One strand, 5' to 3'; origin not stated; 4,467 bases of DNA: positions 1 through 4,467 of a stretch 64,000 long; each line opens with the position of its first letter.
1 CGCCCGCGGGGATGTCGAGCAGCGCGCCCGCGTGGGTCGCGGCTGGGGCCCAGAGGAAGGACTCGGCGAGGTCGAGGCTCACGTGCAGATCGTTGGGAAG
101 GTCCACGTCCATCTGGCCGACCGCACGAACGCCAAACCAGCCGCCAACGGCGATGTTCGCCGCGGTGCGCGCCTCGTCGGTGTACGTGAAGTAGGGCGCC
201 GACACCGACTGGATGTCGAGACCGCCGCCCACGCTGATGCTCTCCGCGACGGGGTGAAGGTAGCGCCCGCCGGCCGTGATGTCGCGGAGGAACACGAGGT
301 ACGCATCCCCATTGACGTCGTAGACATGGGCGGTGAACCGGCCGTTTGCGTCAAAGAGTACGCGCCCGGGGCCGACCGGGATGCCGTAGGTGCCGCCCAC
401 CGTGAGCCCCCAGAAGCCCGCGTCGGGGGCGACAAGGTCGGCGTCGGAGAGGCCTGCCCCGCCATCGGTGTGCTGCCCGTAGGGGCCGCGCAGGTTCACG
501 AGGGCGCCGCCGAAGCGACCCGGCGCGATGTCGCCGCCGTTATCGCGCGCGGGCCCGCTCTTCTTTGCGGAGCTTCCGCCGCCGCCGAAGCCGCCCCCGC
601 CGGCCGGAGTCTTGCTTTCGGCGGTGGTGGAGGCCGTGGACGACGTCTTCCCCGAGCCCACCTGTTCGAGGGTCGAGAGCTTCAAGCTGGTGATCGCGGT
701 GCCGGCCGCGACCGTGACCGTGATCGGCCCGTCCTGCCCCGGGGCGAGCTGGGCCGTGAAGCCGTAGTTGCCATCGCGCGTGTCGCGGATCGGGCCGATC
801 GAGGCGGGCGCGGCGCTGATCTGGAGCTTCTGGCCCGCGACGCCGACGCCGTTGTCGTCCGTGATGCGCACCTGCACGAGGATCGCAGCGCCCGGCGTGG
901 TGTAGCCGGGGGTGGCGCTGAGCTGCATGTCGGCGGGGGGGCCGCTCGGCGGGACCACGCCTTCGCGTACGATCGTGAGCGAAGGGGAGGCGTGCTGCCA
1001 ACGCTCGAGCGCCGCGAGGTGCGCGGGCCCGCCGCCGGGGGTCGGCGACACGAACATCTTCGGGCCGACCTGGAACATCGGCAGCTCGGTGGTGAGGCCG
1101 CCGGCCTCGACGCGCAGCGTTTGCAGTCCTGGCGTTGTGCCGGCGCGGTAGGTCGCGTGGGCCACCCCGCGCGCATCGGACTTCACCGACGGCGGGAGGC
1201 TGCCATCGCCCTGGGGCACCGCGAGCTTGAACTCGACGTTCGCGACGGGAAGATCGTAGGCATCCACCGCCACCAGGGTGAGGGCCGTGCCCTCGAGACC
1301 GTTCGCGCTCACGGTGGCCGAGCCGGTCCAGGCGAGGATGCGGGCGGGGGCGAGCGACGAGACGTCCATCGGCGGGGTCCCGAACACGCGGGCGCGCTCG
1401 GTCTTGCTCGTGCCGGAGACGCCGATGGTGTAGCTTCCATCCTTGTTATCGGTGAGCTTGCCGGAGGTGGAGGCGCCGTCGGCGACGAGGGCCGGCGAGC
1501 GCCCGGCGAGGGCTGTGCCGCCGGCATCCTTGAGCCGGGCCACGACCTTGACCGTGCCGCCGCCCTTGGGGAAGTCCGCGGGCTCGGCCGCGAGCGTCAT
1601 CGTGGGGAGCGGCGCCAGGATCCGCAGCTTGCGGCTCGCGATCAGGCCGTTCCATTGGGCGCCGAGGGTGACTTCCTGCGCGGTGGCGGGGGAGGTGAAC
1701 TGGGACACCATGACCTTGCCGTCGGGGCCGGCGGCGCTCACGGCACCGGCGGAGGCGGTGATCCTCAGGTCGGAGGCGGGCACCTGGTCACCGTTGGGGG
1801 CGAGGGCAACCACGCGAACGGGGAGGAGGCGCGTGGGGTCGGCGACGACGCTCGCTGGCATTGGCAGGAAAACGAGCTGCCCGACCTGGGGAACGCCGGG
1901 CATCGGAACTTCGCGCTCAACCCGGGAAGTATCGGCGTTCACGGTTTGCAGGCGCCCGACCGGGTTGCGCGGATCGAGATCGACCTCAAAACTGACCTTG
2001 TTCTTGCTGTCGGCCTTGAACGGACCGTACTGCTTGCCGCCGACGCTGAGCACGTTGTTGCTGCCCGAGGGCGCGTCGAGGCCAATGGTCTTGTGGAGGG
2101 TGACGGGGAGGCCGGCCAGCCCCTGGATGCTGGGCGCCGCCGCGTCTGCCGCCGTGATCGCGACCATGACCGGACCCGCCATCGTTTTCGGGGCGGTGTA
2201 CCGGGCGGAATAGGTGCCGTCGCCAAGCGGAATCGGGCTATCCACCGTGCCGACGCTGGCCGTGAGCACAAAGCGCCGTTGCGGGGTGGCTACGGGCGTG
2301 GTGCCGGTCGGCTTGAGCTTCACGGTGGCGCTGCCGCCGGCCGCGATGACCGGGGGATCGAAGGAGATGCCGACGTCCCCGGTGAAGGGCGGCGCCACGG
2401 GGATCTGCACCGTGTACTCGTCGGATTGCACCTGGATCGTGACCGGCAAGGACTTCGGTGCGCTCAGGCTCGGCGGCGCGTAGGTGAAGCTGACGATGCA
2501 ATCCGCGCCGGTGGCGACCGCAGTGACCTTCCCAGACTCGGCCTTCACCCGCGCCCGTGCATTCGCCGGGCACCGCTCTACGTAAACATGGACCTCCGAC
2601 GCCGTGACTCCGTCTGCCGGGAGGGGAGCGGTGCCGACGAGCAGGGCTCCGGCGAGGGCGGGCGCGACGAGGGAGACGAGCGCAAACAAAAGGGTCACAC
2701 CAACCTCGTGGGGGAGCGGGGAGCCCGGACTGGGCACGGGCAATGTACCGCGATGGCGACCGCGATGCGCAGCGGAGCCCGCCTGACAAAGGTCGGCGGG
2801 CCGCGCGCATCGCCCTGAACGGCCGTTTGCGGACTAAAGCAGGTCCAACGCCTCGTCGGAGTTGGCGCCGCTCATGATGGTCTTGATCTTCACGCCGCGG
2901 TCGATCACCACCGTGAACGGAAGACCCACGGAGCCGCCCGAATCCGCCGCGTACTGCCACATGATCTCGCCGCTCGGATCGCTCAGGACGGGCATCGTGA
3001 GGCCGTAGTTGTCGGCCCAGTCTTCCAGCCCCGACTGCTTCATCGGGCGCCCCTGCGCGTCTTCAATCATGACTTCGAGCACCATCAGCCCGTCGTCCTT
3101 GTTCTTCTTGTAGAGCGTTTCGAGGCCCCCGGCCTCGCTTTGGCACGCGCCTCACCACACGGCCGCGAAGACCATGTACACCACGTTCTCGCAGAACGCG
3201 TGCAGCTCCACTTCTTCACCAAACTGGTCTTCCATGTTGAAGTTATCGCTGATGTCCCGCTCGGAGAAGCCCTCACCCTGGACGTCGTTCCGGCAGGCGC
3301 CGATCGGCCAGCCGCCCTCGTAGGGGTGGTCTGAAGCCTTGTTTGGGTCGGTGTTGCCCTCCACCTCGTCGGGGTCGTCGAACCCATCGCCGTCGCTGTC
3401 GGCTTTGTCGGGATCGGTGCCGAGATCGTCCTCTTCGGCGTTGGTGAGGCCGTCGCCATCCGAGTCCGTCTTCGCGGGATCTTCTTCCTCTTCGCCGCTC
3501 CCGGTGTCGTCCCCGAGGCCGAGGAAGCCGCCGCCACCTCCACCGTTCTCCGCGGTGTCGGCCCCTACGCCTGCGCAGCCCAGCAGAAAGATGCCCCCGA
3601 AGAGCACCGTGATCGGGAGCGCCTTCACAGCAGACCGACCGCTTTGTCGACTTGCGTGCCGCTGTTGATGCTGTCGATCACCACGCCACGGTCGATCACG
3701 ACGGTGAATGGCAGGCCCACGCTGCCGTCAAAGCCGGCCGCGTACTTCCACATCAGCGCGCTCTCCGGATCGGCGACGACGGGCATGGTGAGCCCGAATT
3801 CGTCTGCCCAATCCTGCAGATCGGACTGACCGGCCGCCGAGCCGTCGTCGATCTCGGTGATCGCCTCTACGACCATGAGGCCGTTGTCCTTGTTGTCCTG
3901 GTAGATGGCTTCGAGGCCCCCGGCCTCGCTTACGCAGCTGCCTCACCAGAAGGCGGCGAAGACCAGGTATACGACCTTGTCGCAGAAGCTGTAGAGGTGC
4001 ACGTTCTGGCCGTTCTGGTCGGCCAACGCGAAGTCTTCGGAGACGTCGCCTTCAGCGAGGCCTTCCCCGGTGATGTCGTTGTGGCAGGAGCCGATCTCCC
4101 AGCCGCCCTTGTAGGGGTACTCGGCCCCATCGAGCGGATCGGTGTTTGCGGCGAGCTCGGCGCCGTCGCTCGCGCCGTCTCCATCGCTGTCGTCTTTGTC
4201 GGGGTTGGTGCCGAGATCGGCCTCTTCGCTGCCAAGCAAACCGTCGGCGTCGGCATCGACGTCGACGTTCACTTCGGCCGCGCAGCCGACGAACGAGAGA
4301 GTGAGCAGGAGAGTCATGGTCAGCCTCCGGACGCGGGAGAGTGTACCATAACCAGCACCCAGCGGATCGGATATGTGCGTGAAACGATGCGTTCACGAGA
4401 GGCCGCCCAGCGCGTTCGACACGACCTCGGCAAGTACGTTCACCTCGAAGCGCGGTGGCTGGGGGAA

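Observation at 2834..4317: Two tandem thioredoxin-fold lipoproteins with TGA at the CxxC cysteine and a conserved downstream hairpin: predicted UxxC selenoproteins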

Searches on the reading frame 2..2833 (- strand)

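Call 38: search_protein_families(library=pfam, proteins=[window:2-2833:-], max_evalue=0.0001)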
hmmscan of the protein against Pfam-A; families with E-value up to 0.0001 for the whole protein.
window:2-2833:- (944 aa): 2 families
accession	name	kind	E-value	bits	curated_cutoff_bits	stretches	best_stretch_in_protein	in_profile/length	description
PF09134.16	Invasin_D3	-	7.1e-20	71.8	33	1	506-581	12-86/98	Invasin, domain 3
PF02369.22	Big_1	-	1.8e-08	34.8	34.9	0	507-577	10-80/93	Bacterial Ig-like domain (group 1)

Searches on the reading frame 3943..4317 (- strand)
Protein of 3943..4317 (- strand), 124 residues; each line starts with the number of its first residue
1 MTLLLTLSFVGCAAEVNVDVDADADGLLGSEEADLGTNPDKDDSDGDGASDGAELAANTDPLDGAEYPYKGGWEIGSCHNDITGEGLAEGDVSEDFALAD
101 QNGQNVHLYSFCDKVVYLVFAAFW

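Call 14: find_encoding_contigs(protein=window:3943-4317:-, flank=10000, max_places=6)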
Protein window:3943-4317:- (124 aa): 2 contigs read that carry it; 2 places shown.
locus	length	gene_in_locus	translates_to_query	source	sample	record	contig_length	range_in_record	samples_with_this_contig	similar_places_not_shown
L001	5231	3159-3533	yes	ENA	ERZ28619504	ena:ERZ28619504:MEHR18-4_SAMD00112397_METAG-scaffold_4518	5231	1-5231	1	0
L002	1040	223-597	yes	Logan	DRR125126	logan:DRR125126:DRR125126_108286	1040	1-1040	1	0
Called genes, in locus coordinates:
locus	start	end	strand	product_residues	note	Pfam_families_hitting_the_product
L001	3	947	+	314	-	?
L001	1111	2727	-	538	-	PF00072:Response_reg (faint), PF00158:Sigma54_activat, PF01078:Mg_chelatase (faint), PF13191:AAA_16 (weak), PF14532:Sigma54_activ_2, PF00004:AAA (weak), PF07724:AAA_2 (weak), PF07728:AAA_5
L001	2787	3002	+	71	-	-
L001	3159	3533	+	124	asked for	PF18884:TSP3_bac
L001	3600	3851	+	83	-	-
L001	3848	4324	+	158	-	PF18884:TSP3_bac (weak)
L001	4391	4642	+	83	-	PF00578:AhpC-TSA (weak)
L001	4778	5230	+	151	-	?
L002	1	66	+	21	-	?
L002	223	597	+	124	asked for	PF18884:TSP3_bac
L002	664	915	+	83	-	-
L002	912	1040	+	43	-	?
